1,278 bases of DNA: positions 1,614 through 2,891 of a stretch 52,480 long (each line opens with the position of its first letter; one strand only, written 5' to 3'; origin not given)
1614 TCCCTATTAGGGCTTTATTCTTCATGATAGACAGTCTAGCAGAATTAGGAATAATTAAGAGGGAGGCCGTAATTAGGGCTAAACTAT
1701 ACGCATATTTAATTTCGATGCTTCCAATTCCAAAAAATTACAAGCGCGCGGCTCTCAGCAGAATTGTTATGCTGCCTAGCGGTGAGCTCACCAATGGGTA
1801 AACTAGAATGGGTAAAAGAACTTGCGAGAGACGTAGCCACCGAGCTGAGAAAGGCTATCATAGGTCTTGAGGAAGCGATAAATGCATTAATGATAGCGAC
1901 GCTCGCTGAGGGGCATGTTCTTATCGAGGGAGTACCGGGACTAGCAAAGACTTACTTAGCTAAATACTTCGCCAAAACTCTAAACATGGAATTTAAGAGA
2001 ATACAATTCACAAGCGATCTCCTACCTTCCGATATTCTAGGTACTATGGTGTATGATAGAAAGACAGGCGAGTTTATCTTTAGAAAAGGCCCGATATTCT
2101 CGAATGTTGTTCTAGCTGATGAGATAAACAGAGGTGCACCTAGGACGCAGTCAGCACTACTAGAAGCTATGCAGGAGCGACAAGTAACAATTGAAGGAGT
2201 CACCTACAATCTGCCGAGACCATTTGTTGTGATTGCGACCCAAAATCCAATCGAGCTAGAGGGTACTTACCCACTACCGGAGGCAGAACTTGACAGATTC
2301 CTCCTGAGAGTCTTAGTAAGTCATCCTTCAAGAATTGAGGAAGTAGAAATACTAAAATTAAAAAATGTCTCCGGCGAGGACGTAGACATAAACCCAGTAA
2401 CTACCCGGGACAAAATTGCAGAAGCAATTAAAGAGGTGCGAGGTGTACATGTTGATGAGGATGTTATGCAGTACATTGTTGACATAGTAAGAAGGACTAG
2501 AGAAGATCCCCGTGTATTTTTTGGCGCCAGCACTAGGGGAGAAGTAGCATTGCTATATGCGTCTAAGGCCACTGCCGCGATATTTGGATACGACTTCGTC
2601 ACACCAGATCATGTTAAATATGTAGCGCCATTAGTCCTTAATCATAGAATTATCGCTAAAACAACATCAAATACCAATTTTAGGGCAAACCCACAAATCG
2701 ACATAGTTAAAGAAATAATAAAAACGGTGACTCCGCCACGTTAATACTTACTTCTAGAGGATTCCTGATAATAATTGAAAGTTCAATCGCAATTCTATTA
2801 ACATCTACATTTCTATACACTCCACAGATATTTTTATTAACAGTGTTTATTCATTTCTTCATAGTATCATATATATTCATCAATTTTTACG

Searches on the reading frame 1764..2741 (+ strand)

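Call 49: search_protein_families(library=pfam, proteins=[window:1764-2741:+], max_evalue=0.0001)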
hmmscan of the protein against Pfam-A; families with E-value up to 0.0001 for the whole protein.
window:1764-2741:+ (326 aa): 7 families
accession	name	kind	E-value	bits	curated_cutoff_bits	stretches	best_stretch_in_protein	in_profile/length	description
PF07726.17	AAA_3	-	4.6e-65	217.8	27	1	51-181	1-131/131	ATPase family associated with various cellular activities (AAA)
PF17863.7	AAA_lid_2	-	1e-17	64.1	22.7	1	243-300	1-58/74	AAA lid domain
PF07728.20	AAA_5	-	3.8e-15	56.5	22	1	51-179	1-139/139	AAA domain (dynein-related subfamily)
PF20030.5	bpMoxR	-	2.9e-12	46.5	27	1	22-222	4-200/205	MoxR domain in the MoxR-vWA-beta-propeller ternary systems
PF00493.29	MCM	-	1.2e-07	31.5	23.3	1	46-164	54-175/224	MCM P-loop domain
PF00004.35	AAA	-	2e-06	28.7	21.2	1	52-164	1-113/131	ATPase family associated with various cellular activities (AAA)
PF05496.18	RuvB_N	-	7.6e-05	23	27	0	39-141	23-113/159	Holliday junction DNA helicase RuvB P-loop domain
